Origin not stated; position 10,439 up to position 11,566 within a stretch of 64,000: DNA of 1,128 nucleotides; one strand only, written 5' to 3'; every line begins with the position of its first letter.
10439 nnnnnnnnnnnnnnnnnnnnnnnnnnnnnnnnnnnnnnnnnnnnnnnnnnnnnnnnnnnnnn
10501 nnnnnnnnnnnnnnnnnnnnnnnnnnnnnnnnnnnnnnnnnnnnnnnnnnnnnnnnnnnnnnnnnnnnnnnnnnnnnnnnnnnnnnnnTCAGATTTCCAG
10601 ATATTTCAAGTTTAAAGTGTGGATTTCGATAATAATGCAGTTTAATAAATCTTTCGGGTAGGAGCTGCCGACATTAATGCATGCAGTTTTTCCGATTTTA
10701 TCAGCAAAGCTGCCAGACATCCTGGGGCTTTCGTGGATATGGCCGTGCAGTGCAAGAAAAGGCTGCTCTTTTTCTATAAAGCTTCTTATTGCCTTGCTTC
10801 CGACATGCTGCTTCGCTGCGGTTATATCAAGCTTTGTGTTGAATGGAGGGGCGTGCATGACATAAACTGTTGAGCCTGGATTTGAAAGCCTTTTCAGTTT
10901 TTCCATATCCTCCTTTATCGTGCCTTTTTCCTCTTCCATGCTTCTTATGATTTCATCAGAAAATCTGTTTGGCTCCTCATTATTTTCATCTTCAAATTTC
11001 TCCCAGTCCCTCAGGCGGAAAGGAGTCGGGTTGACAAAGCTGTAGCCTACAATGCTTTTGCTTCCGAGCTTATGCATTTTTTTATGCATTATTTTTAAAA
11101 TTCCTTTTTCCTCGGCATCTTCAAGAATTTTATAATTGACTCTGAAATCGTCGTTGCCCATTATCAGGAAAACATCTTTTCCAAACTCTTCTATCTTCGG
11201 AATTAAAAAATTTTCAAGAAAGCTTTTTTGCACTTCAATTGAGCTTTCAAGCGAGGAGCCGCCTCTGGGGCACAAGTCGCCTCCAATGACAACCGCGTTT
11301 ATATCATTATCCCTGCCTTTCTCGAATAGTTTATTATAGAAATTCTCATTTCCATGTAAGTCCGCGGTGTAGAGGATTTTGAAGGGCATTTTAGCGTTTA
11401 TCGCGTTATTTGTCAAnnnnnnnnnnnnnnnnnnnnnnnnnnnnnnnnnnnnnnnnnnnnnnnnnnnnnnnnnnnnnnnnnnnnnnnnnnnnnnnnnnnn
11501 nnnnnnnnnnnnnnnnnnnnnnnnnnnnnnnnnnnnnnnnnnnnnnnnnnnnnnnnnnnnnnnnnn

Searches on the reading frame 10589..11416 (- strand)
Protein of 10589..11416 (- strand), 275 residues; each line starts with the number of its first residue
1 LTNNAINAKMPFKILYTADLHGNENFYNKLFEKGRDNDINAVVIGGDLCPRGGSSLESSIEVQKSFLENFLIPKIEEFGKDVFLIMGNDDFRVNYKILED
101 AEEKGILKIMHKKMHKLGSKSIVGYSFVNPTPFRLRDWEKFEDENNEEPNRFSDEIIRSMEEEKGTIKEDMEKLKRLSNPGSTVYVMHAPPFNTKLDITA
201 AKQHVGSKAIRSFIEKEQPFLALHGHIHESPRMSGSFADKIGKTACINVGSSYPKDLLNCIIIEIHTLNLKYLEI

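Call 3: search_protein_families(library=pfam, proteins=[window:10589-11416:-], max_evalue=0.01)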
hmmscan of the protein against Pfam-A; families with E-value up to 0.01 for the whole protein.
window:10589-11416:- (275 aa): 2 families
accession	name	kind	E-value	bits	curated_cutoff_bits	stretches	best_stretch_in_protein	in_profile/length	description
PF00149.33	Metallophos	-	9.4e-15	56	21.5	1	12-229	1-190/191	Calcineurin-like phosphoesterase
PF14582.11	Metallophos_3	-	6.1e-06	26.2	28.2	0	9-52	3-46/259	Metallophosphoesterase, calcineurin superfamily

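Call 6: search_protein_families(library=ncbifam, proteins=[window:10589-11389:-], max_evalue=1)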
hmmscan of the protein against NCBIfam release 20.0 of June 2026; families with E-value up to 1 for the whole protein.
window:10589-11389:- (266 aa): 4 families
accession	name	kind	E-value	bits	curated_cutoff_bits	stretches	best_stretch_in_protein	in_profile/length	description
NF006988.0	PRK09453.1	equivalog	0.0029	17.4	117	1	4-96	2-89/183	phosphodiesterase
TIGR00040.1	yfcE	subfamily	0.0036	17.4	56.25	1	4-103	2-84/158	YfcE family phosphodiesterase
NF003743.0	PRK05340.1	equivalog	0.0077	15.4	134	0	63-92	64-93/242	UDP-2,3-diacylglucosamine diphosphatase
NF053862.1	DS9_1_antiphage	equivalog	0.023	13.6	420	0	24-89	235-296/486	anti-phage phosphoesterase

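Call 17: find_homologous_proteins(query=window:10589-11389:-, max_evalue=0.001)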
Query window:10589-11389:- (266 aa): 1536 proteins with E <= 0.001 among 1852 candidates; the best 120 are listed.
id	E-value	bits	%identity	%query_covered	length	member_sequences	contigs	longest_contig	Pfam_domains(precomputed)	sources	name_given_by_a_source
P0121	1.2e-175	600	100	100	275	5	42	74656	PF00149.34,PF14582.12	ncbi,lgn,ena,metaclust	metaclust:\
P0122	1.4e-141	488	77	100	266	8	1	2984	PF12850.13,PF00149.34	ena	-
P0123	1.8e-138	478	76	100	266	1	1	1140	PF12850.13,PF00149.34,PF14582.12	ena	-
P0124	3.6e-127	441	73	100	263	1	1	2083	PF12850.13,PF00149.34,PF14582.12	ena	-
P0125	4.7e-127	441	73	100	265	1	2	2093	PF12850.13,PF00149.34,PF14582.12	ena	-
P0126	1.1e-124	433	68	100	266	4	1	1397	PF12850.13,PF00149.34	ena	-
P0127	5.3e-112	391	65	100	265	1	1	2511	PF12850.13,PF00149.34,PF14582.12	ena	-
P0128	2.1e-110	386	66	100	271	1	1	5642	PF12850.13,PF00149.34,PF14582.12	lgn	-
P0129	5.3e-110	385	64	100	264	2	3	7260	PF12850.13,PF00149.34,PF14582.12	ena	-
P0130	1.3e-109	384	64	100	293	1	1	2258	PF00149.34,PF14582.12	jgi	-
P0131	2.7e-109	383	64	100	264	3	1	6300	PF12850.13,PF00149.34,PF14582.12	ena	-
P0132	3.5e-109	382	64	100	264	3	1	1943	PF12850.13,PF00149.34,PF14582.12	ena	-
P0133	4.2e-109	382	64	100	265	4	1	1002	PF12850.13,PF00149.34,PF14582.12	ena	-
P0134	9.9e-109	381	63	99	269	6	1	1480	PF12850.13,PF00149.34,PF14582.12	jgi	-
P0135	1.3e-108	380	65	100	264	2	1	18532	PF12850.13,PF00149.34,PF14582.12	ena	-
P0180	8.9e-101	355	60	99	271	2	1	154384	PF12850.13,PF00149.34,PF14582.12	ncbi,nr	ncbi:metallophosphoesterase [Candidatus Woesearchaeota archaeon]|nr:metallophosphoesterase [Candidat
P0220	3.3e-98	346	57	100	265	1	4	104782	PF12850.13,PF00149.34,PF14582.12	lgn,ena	-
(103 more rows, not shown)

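Call 19: find_related_loci(query=A2, collection=metagenome_contigs, flank=6000)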
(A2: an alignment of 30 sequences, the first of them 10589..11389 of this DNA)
Query A2 (266 aa) in metagenome_contigs; peptide patterns used: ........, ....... (x = any residue, [..] = any of these).
600 stretches matched a pattern (row limit reached: there are more); 580 encode a relative of the query (tblastn E <= 1e-3); the best 80 are kept; 80 distinct loci.
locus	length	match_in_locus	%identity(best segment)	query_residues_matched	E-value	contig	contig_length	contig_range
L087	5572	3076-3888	61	3-266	4e-109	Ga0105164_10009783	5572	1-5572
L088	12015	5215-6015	58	1-266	5e-103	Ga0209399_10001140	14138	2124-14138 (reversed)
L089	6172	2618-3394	53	1-259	1e-91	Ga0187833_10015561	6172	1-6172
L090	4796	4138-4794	47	5-241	3e-66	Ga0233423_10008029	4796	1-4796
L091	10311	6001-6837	38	3-264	3e-61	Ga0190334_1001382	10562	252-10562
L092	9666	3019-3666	44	4-243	2e-60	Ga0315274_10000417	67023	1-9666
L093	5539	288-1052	41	5-243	6e-57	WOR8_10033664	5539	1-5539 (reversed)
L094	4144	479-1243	39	5-243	3e-54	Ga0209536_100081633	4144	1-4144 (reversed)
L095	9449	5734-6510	38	4-244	9e-54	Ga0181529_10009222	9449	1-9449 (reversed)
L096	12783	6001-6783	39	1-244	8e-54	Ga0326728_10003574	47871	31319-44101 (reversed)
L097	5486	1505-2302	36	5-256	8e-54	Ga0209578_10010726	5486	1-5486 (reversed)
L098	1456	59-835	38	4-243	2e-55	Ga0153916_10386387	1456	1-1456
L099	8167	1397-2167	37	4-241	2e-52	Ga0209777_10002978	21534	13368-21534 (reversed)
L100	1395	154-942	36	3-246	1e-54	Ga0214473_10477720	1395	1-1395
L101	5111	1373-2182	35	4-255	7e-52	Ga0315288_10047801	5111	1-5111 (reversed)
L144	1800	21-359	59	148-260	4e-43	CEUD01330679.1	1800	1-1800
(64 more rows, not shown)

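Call 23: find_encoding_contigs(protein=P0122, flank=6000, max_places=2)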
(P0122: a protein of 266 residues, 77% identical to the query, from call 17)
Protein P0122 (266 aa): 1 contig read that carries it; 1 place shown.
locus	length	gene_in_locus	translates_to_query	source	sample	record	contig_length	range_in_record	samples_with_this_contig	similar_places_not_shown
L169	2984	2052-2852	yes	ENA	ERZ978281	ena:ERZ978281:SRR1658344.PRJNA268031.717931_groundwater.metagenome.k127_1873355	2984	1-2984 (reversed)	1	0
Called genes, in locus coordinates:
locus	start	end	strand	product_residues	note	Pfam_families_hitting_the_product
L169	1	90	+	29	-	?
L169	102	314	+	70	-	PF00125:Histone, PF00808:CBFD_NFYB_HMF, PF15630:CENP-S (weak)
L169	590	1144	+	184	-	PF04011:LemA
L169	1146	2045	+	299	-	PF01435:Peptidase_M48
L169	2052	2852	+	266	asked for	PF00149:Metallophos, PF12850:Metallophos_2 (faint)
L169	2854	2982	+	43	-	?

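Call 26: search_solved_structures(query=A2, max_evalue=0.01, show_alignments=1)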
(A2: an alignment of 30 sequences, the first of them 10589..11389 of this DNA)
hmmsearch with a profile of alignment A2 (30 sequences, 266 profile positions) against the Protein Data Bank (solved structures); distinct sequences matched with E-value up to 0.01: 0.

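Call 27: find_encoding_contigs(protein=P0180, flank=5000, max_places=1)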
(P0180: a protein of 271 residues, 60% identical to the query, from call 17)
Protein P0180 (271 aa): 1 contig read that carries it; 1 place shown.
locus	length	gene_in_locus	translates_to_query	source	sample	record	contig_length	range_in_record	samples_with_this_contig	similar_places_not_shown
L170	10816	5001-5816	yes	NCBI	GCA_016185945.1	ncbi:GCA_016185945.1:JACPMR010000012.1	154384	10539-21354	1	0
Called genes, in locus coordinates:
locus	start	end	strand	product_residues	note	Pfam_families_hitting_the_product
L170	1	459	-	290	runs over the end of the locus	-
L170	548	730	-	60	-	-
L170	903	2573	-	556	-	-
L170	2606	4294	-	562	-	PF00749:tRNA-synt_1c, PF03950:tRNA-synt_1c_C, PF20974:tRNA-synt_1c_C2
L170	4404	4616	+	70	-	PF00125:Histone (weak), PF00808:CBFD_NFYB_HMF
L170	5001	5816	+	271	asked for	PF00149:Metallophos, PF12850:Metallophos_2, PF14582:Metallophos_3 (faint)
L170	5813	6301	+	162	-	PF00149:Metallophos, PF12850:Metallophos_2, PF14582:Metallophos_3 (faint)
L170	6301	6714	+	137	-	PF11969:DcpS_C, PF01230:HIT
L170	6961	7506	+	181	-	PF00578:AhpC-TSA, PF08534:Redoxin, PF13905:Thioredoxin_8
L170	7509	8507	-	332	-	PF00535:Glycos_transf_2, PF10111:Glyco_tranf_2_2 (weak), PF13176:TPR_7 (faint), PF23914:TPR_CcmH_CycH (weak), PF21033:RMD1-3 (weak), PF12895:ANAPC3 (weak), PF14559:TPR_19, PF25068:ARM_TT21_4th (weak), +12 more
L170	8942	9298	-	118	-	-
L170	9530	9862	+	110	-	-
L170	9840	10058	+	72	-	PF13275:S4_2, PF01479:S4 (weak)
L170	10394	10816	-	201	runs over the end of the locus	-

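Call 28: find_encoding_contigs(protein=P0220, flank=5000, max_places=1)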
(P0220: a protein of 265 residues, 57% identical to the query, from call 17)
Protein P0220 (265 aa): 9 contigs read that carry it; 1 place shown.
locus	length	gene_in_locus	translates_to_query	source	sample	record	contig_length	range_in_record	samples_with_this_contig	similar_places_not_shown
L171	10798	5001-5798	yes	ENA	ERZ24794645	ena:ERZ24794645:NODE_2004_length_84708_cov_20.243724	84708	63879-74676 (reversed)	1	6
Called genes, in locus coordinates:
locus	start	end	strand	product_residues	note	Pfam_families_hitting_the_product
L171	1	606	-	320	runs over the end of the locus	PF13793:Pribosyltran_N, PF00156:Pribosyltran, PF14572:Pribosyl_synth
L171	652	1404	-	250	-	PF02616:SMC_ScpA, PF04824:Rad21_Rec8 (weak)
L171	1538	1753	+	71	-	PF00125:Histone, PF15511:CENP-T_C (weak), PF00808:CBFD_NFYB_HMF, PF15630:CENP-S (weak)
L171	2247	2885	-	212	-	-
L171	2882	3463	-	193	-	PF09970:DUF2204 (weak), PF19502:DUF6036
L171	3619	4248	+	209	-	-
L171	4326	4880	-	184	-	-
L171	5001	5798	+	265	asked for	PF00149:Metallophos, PF12850:Metallophos_2, PF14582:Metallophos_3 (faint)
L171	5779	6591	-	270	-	-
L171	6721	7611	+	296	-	PF01978:TrmB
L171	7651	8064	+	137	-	PF11969:DcpS_C, PF01230:HIT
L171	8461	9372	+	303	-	PF14528:LAGLIDADG_3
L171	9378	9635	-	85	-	-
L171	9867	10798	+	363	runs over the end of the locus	PF01625:PMSR, PF01641:SelR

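Call 29: find_encoding_contigs(protein=P0135, flank=5000, max_places=1)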
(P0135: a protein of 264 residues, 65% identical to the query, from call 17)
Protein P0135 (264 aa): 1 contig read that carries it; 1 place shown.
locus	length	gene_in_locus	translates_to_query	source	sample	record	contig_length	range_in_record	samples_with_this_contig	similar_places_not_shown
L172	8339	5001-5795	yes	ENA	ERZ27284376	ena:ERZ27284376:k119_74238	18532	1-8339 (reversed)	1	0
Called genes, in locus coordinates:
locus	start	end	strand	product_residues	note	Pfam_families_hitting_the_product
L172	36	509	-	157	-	PF04493:Endonuclease_5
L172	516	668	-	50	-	-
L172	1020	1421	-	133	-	-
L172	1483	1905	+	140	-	-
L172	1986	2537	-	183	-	PF22014:DUF6932, PF01909:NTP_transf_2 (weak), PF18765:Polbeta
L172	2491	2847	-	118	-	-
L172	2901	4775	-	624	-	PF00270:DEAD (weak), PF04851:ResIII (weak), PF20720:nSTAND3 (faint), PF06733:DEAD_2, PF13307:Helicase_C_2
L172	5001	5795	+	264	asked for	PF00149:Metallophos, PF12850:Metallophos_2 (weak), PF14582:Metallophos_3 (faint)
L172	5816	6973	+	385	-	PF00083:Sugar_tr, PF05977:MFS_3 (faint), PF07690:MFS_1, PF12832:MFS_1_like, PF06779:MFS_4, PF07690:MFS_1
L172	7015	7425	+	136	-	PF11969:DcpS_C, PF01230:HIT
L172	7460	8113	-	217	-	-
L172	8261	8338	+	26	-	?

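Call 56: find_encoding_contigs(protein=P0124, flank=3000, max_places=2)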
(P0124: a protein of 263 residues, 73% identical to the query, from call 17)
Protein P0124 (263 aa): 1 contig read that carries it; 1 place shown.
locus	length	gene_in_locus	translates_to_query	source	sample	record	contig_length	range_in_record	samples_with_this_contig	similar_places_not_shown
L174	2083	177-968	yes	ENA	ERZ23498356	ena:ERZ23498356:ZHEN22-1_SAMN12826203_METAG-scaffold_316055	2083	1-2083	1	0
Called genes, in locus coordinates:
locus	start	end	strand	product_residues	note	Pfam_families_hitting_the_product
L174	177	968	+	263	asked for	PF00149:Metallophos, PF12850:Metallophos_2 (weak), PF14582:Metallophos_3 (faint)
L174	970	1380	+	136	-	PF11969:DcpS_C, PF01230:HIT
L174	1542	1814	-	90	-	-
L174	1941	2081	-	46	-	?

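Call 59: predict_structure(alignment_id=A2)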
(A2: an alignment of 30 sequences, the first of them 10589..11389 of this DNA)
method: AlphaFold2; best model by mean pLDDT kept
length: 266 residues; sequences in the alignment: 30
mean_pLDDT: 67.8   pTM: 0.70
mean pLDDT of the five models: 67.8, 58.4, 57.3, 52.8, 47.9
residues with pLDDT >= 90: 51; 70-90: 82; 50-70: 61; < 50: 72
segments of 3 or more residues with pLDDT < 50: 104-115, 119-135, 139-144, 146-150, 181-197, 217-226
pLDDT, mean of each block of 10 residues (from residue 1): 84 90 95 86 78 92 96 76 77 92 45 46 38 46 46 59 67 64 39 45 76 55 46 72 63 83 82
secondary structure, 60 per line:
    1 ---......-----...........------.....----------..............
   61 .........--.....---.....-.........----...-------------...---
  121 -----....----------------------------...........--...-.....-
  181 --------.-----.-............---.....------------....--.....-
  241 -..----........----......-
elements in order: E4-9 H15-25 E32-36 H47-69 E72-76 H80-84 H86-94 E99-101 E115-117 H126-129 H158-168 E175-179 H197-208 E212-216 E229-232 E235-239 E248-255 E260-265

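Call 61: fold_search(model_id=the predicted structure, library=pdb)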
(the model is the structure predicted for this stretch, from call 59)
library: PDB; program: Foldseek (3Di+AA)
matches with E <= 10: 855; with E <= 0.001: 91
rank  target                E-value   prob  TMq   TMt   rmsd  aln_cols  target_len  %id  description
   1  2yvt                  5.8e-10  1.00  0.62  0.64   7.1       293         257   15  Crystal structure of aq_1956 (released 2007-10-16)
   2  1uf3_C                3.9e-07  1.00  0.59  0.69   6.4       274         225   12  Crystal structure of TT1561 of thermus thermophilus HB8 (released 2003-11-23)
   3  1uf3_A                3.9e-07  1.00  0.56  0.64   8.6       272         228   13  Crystal structure of TT1561 of thermus thermophilus HB8 (released 2003-11-23)
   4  1uf3_B                8.5e-07  1.00  0.59  0.68   6.5       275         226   12  Crystal structure of TT1561 of thermus thermophilus HB8 (released 2003-11-23)
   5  2hyo                  2.5e-06  1.00  0.46  0.53   8.6       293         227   14  Crystal structure of Rv0805 N97A mutant (released 2006-12-26)
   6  4o43_A                5.3e-06  1.00  0.47  0.39   7.6       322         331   12  DNA Double-Strand Break Repair Pathway Choice Is Directed by Distinct MRE11 Nuclease Activities (released 2014-01-08)
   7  2hy1                  5.9e-06  1.00  0.49  0.56   7.9       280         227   16  Crystal structure of Rv0805 (released 2006-12-26)
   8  7yzp_A                9.1e-06  1.00  0.49  0.37   8.1       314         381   12  Hairpin-bound state of the E. coli Mre11-Rad50 (SbcCD) head complex bound to ADP and a DNA hairpin (released 2022-08-17)
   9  1s95_A                9.1e-06  1.00  0.37  0.31  12.5       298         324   14  Structure of serine/threonine protein phosphatase 5 (released 2004-08-24)
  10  4fcx_B                1.0e-05  1.00  0.49  0.37   8.2       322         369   16  S.pombe Mre11 apoenzym (released 2012-06-20)
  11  8bah_B                1.1e-05  1.00  0.48  0.35   7.5       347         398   14  Human Mre11-Nbs1 complex (released 2023-01-11)
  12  9bi4_A                1.1e-05  1.00  0.47  0.28   8.5       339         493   13  cryo EM structure of dsDNA bound Mre11-Rad50 complex (released 2025-01-15)
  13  2xmo_B                1.1e-05  1.00  0.42  0.30  11.1       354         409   12  The crystal structure of Lmo2642 (released 2011-02-23)
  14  4zvz_A                1.2e-05  1.00  0.37  0.33  12.8       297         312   11  Co-crystal structures of PP5 in complex with 5-methyl-7-oxabicyclo[2.2.1]heptane-2,3-dicarboxylic acid (released 2016-04-27)
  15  5wly                  1.4e-05  1.00  0.43  0.49   8.2       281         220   13  E. coli LpxH- 8 mutations (released 2018-04-11)
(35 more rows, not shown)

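Call 77: search_protein_families(library=padloc, proteins=[window:10589-11389:-], max_evalue=0.01)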
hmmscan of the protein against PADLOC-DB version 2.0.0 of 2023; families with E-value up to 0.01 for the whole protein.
window:10589-11389:- (266 aa): 1 family
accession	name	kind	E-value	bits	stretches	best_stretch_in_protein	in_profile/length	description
PDLC04908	PDC-S10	-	1.1e-09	35.9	1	173-240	137-198/223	-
